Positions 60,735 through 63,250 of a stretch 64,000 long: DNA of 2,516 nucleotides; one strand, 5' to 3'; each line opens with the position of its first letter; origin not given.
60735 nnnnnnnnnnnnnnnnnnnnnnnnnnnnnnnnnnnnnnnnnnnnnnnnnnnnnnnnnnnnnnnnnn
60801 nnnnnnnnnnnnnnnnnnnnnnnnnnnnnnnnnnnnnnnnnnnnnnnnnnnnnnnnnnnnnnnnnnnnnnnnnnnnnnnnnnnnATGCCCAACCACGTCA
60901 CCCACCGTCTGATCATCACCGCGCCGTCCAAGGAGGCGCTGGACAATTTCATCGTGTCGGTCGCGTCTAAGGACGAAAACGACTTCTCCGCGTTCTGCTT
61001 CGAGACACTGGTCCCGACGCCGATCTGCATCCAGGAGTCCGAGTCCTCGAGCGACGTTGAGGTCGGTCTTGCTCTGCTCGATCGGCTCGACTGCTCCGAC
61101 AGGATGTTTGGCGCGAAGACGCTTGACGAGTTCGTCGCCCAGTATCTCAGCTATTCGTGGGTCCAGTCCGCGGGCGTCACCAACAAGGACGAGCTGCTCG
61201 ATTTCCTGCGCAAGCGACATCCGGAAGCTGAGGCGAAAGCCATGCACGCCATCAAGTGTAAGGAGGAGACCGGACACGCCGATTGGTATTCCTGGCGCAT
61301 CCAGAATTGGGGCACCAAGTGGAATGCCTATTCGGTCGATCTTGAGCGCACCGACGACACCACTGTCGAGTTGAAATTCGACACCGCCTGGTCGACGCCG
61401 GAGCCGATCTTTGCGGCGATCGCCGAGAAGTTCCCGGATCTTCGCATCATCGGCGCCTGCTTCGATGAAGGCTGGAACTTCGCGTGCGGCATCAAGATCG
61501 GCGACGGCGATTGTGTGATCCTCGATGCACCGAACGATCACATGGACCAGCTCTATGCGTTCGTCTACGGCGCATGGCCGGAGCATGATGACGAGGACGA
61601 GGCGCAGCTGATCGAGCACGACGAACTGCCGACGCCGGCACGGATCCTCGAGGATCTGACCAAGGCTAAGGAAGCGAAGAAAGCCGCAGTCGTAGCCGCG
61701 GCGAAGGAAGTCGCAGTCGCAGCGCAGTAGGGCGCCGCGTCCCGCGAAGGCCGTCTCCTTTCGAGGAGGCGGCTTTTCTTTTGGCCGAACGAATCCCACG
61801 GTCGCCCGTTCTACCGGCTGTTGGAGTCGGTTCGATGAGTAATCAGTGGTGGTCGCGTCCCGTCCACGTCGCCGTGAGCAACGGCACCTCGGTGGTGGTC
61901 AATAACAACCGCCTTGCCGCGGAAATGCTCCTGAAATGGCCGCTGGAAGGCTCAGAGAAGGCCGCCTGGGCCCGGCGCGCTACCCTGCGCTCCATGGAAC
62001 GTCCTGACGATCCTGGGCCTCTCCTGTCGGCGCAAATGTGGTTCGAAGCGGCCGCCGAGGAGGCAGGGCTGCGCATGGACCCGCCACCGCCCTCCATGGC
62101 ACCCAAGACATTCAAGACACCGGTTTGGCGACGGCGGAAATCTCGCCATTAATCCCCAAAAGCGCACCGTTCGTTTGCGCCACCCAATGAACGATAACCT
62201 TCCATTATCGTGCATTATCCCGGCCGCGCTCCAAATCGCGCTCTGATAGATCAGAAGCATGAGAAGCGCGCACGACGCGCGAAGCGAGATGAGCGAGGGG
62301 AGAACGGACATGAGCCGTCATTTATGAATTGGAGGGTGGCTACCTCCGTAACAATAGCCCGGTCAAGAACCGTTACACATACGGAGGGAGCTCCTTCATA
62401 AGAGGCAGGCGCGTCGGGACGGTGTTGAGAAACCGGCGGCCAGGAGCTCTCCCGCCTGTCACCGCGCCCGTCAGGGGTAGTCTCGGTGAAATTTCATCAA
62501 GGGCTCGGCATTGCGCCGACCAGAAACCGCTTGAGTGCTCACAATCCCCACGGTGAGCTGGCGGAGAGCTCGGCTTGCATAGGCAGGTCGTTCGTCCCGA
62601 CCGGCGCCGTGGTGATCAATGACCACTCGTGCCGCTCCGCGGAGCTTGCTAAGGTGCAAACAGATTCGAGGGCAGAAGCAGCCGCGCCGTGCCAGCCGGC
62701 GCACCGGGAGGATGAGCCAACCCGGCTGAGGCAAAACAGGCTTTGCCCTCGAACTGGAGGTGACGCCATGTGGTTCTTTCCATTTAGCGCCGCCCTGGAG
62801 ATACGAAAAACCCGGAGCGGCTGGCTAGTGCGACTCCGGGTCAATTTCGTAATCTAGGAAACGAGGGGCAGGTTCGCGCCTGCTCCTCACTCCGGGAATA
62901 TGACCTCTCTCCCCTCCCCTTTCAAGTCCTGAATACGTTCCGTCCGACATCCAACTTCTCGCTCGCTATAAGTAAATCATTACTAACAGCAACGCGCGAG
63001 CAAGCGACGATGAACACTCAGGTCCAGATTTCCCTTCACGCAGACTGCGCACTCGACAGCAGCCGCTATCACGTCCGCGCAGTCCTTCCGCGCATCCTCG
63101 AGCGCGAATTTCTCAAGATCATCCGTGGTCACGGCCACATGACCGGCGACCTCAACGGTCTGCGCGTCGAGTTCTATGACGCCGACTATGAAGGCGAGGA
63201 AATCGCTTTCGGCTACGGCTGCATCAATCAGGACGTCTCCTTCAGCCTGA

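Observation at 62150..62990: About 0.85-kb stretch with no convincing ORF but dense GC-rich hairpins: candidate structured ncRNA, replication origin or packaging site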

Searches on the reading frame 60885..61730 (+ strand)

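Call 14: search_protein_families(library=pfam, proteins=[window:60885-61730:+], max_evalue=0.01)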
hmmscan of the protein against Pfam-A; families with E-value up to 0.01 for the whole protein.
window:60885-61730:+ (281 aa): 1 family
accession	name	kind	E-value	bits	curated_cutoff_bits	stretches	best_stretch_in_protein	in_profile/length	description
PF18406.6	DUF1281_C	-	7.8e-10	39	22.8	1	149-212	2-64/88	Ferredoxin-like domain in Api92-like protein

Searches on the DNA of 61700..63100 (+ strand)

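Call 5: search_rna_families(source=window, start=61700, end=63100, threshold=evalue, max_evalue=10, show_alignments=3)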
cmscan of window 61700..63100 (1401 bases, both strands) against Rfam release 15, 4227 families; matches with E-value up to 10: 3.
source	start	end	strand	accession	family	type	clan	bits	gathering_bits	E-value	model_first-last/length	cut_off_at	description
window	62051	62104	+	RF03848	mir-1549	Gene; miRNA;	-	16.7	91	5.3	1-63/63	no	mir-1549 microRNA precursor family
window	62662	62843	-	RF02657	sot2652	Gene; sRNA;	-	16.3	61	0.75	1-187/187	no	Sense overlapping transcript RNA 2652 (sot)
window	62711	62731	+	RF01149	sR10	Gene; snRNA; snoRNA; CD-box;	-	12.6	45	3.3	32-54/54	no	Small nucleolar RNA sR10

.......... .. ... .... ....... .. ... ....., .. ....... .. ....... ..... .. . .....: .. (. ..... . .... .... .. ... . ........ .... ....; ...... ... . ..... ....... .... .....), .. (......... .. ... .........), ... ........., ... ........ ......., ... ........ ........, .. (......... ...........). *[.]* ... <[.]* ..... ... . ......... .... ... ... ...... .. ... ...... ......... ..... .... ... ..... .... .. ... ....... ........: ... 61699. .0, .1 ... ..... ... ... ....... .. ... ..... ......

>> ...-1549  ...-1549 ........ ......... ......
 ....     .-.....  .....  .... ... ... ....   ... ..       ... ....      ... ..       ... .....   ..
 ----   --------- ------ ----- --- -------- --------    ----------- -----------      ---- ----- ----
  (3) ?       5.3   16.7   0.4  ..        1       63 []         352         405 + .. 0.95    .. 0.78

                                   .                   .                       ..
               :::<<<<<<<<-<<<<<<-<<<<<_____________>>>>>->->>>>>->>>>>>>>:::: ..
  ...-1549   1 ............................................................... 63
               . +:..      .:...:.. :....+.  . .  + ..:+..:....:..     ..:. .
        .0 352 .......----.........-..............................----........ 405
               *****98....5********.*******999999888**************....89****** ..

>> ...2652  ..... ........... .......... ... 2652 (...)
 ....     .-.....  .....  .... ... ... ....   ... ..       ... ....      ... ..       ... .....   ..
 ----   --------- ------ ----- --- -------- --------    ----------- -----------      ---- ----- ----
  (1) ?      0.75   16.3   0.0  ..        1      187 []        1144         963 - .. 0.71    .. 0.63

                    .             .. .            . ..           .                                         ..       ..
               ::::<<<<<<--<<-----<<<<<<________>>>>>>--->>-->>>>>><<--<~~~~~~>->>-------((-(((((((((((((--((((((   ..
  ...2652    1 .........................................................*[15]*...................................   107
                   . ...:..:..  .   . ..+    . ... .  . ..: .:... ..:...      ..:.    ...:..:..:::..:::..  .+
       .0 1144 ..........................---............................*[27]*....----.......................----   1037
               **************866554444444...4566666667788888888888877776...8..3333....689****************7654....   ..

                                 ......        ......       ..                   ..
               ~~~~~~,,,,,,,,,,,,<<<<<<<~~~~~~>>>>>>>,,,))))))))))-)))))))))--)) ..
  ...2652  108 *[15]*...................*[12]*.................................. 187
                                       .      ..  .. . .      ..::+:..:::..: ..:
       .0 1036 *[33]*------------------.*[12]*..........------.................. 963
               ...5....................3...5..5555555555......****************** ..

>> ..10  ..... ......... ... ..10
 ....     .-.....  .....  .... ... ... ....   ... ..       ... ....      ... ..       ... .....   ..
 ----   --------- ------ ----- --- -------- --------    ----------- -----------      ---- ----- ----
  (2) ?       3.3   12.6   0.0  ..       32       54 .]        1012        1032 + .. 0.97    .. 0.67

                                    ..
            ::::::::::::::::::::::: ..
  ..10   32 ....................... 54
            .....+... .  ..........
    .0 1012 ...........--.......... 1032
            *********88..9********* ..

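Call 7: search_dna_similar(query=window:62100-63010:+, collection=plasmids, mode=distant, max_rows=30)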
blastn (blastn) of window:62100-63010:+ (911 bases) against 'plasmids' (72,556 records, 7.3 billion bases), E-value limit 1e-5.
Records with a match: 30; places in all: 32; records where one place covers at least 80% of the query: 0.
Best place of each record, by identity: 60-80% 30.
By first word of the organism name: Sinorhizobium 12; Roseibium 5; Labrenzia 4; Rhizobium 2; Shinella 1; Ensifer 1; Ancylobacter 1; Ochrobactrum 1; Microvirga 1; Microbulbifer 1; and 1 more.
By predicted mobility (MOB-suite, as given by PLSDB): conjugative 14; mobilizable 9; non-mobilizable 7.
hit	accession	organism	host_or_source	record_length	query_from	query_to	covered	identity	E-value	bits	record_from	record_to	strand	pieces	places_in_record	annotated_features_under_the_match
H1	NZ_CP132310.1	Shinella zoogloeoides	Homo sapiens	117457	562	827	29%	72.6%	1e-23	118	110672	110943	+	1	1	none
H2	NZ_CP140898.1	Sinorhizobium medicae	Medicago lupulina,whole organism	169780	562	801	26%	75.1%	5e-29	136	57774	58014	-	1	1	none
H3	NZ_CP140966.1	Sinorhizobium medicae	Medicago lupulina,whole organism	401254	562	801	26%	75.1%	5e-29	136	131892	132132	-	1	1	none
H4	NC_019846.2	Sinorhizobium meliloti GR4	-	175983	562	800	26%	75.0%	1e-30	141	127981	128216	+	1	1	none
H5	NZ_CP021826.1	Sinorhizobium meliloti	Medicago truncatula,Single Cell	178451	562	800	26%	75.0%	1e-30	141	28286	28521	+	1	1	none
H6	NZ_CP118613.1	Ensifer adhaerens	Pure isolate,Rhizosphere of Cyperus ...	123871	562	800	26%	75.0%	1e-30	141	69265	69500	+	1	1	none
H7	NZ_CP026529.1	Sinorhizobium meliloti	Medicago sativa L. subsp. ambigua,Cell ...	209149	562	800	26%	75.0%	1e-30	141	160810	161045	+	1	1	none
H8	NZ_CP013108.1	Sinorhizobium americanum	Vachellia farnesiana,cell culture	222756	562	800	26%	74.7%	5e-29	136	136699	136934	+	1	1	none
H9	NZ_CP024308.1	Sinorhizobium fredii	Phaseolus vulgaris,cell culture,plant ...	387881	562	800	26%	74.6%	5e-29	137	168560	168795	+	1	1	none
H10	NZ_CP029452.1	Sinorhizobium fredii CCBAU 25509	Glycine soja,cell culture,plant root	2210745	562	800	26%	74.0%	6e-28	132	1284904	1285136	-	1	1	record has no annotation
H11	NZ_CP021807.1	Sinorhizobium meliloti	Medicago truncatula,Single Cell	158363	562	796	26%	75.0%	1e-29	139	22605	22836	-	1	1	none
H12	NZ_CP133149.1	Sinorhizobium chiapasense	Acaciella angustissima,cell culture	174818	562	796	26%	74.9%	4e-30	140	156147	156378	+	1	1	none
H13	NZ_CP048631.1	Ancylobacter pratisalsi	-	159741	565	795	25%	73.2%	4e-24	121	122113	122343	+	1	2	none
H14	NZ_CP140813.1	Rhizobium beringeri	Trifolium pratense,whole organism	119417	559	802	27%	69.3%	1e-11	80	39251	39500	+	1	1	none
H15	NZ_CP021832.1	Sinorhizobium meliloti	Medicago truncatula,Single Cell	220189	562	773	23%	75.8%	5e-29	136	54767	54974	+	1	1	none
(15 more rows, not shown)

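Call 8: search_dna_similar(query=window:62100-63010:+, collection=phages, mode=distant, max_rows=20)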
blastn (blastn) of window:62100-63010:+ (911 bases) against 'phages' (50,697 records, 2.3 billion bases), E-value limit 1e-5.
Records with a match: 5; places in all: 6; records where one place covers at least 80% of the query: 0.
Best place of each record, by identity: 60-80% 5.
By first word of the organism name: Rhizobium 3; Bacteriophage 2.
By host as written in the record: - 3; R. phaseoli sv. phaseoli INC 2-5 1; Rhizobium leguminosarum VF39SM 1.
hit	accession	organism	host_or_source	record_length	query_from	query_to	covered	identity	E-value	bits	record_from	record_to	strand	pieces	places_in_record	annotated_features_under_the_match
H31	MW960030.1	Rhizobium phage RHph_X66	R. phaseoli sv. phaseoli INC 2-5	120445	561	802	27%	69.3%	3e-13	82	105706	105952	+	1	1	none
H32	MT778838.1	Rhizobium phage V1VFA-S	-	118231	564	802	26%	69.0%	1e-11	77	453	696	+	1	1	none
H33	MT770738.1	Rhizobium phage B1VFA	Rhizobium leguminosarum VF39SM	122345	564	802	26%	68.5%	6e-10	73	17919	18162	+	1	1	none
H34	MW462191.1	Bacteriophage sp.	freshwater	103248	565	764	22%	72.8%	1e-17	98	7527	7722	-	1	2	none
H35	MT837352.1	Bacteriophage sp.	human fecal samples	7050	566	762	22%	73.5%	3e-19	103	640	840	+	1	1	record has no annotation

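Call 9: get_annotated_region(hit=H4, flank=4000)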
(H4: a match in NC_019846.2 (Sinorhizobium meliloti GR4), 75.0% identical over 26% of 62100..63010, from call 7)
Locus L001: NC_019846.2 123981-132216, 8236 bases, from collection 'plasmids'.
description: Sinorhizobium meliloti GR4 plasmid pRmeGR4a, complete sequence
organism: Sinorhizobium meliloti GR4 (NCBI taxid 1235461)
taxonomy: Bacteria; Pseudomonadota; Alphaproteobacteria; Hyphomicrobiales; Rhizobiaceae; Sinorhizobium; Sinorhizobium meliloti; Sinorhizobium meliloti GR4
host: -; source: -; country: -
typing (MOB-suite, as given by PLSDB): conjugative; replicon rep_cluster_546; relaxase MOBP; mating-pair formation MPF_T
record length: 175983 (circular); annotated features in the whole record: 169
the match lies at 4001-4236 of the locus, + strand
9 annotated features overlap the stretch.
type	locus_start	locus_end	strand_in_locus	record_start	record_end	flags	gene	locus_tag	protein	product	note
CDS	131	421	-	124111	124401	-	-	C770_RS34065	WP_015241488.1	hypothetical protein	-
CDS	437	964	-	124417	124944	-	-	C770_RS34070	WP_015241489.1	helix-turn-helix transcriptional regulator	-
CDS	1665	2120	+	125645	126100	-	-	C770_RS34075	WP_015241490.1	hypothetical protein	-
CDS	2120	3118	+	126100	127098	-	-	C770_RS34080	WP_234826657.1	hypothetical protein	-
CDS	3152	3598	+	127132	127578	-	-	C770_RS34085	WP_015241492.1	hypothetical protein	-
CDS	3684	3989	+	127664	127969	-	-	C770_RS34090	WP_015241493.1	hypothetical protein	-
CDS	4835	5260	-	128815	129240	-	-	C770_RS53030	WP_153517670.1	hypothetical protein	-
CDS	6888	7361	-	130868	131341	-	-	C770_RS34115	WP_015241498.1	cytochrome c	-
CDS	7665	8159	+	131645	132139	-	-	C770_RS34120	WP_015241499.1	DUF305 domain-containing protein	-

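Call 10: get_annotated_region(hit=H31, flank=4000)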
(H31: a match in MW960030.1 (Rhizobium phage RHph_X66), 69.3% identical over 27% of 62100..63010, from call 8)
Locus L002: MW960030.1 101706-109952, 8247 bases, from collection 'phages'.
description: Rhizobium phage RHph_X66, complete genome.
organism: Rhizobium phage RHph_X66 (NCBI taxid 2836081)
taxonomy: Viruses; Duplodnaviria; Heunggongvirae; Uroviricota; Caudoviricetes
host: R. phaseoli sv. phaseoli INC 2-5; source: Agricultural lands; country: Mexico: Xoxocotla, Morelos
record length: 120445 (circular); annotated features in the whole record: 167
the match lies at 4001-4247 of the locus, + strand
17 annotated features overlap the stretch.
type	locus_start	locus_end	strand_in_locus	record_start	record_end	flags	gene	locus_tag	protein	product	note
CDS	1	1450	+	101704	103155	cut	-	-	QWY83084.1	nicotinamide phosphoribosyltransferase protein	GO_function: GO:0004514 - nicotinate-nucleotide diphosphorylase (carboxylating) activity; GO_process: GO:0009435 - NAD ...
CDS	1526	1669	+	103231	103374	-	-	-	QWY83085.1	hypothetical protein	-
CDS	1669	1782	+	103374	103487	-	-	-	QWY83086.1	hypothetical protein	-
CDS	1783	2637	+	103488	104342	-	-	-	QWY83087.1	prohibitin family protein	GO_component: GO:0016020 - membrane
CDS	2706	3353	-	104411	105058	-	-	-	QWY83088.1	hypothetical protein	-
CDS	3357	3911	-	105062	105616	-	-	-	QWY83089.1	hypothetical protein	-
CDS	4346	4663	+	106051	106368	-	-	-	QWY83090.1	hypothetical protein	-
CDS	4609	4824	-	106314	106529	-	-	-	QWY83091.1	hypothetical protein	-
CDS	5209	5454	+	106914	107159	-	-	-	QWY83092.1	hypothetical protein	-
CDS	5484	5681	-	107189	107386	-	-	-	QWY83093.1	hypothetical protein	-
CDS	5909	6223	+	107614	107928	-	-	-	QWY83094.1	hypothetical protein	-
CDS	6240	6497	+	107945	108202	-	-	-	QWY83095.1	hypothetical protein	-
CDS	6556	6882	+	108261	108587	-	-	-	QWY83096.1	hypothetical protein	-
CDS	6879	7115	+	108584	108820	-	-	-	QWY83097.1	hypothetical protein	-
CDS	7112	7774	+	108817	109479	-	-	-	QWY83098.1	hypothetical protein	-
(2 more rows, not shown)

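Call 11: get_annotated_region(hit=H34, flank=4000)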
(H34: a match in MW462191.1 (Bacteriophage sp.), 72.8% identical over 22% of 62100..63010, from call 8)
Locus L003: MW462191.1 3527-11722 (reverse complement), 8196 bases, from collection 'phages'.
description: Bacteriophage sp. isolate contig405706 genomic sequence.
organism: Bacteriophage sp. (NCBI taxid 38018)
taxonomy: Viruses
host: -; source: freshwater; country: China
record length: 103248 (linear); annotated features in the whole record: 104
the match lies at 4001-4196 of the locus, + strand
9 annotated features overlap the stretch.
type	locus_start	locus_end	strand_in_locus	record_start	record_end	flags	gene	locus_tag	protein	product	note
CDS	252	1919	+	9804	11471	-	-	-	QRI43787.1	electron transfer flavoprotein-ubiquinone oxidoreductase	-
CDS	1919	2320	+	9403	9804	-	-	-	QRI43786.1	hypothetical protein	(AF179595) Vco33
CDS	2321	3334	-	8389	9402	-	-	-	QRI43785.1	endonuclease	-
CDS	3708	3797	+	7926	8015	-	-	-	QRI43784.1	hypothetical protein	-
CDS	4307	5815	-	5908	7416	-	-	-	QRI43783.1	AMP nucleosidase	-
CDS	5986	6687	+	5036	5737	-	-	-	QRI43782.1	glutathione S-transferase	-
CDS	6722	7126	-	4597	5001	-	-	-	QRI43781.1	hypothetical protein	-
CDS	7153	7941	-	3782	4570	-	-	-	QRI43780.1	hypothetical protein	-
CDS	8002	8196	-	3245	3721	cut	-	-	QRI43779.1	hypothetical protein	-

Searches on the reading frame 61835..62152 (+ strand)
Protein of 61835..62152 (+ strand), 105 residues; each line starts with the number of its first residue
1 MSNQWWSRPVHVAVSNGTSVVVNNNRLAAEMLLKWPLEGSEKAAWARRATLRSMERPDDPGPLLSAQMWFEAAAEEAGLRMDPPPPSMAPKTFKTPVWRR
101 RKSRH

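Call 14: search_protein_families(library=pfam, proteins=[window:61835-62152:+], max_evalue=0.01)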
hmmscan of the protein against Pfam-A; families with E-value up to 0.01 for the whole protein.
window:61835-62152:+ (105 aa): 0 families

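Call 43: find_related_loci(query=window:61835-62152:+, collection=viral_contigs, flank=4000)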
Query window:61835-62152:+ (105 aa) in viral_contigs; peptide patterns used: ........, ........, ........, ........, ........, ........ (x = any residue, [..] = any of these).
5 stretches matched a pattern, but none encodes a relative of the query by tblastn (E <= 1e-3).
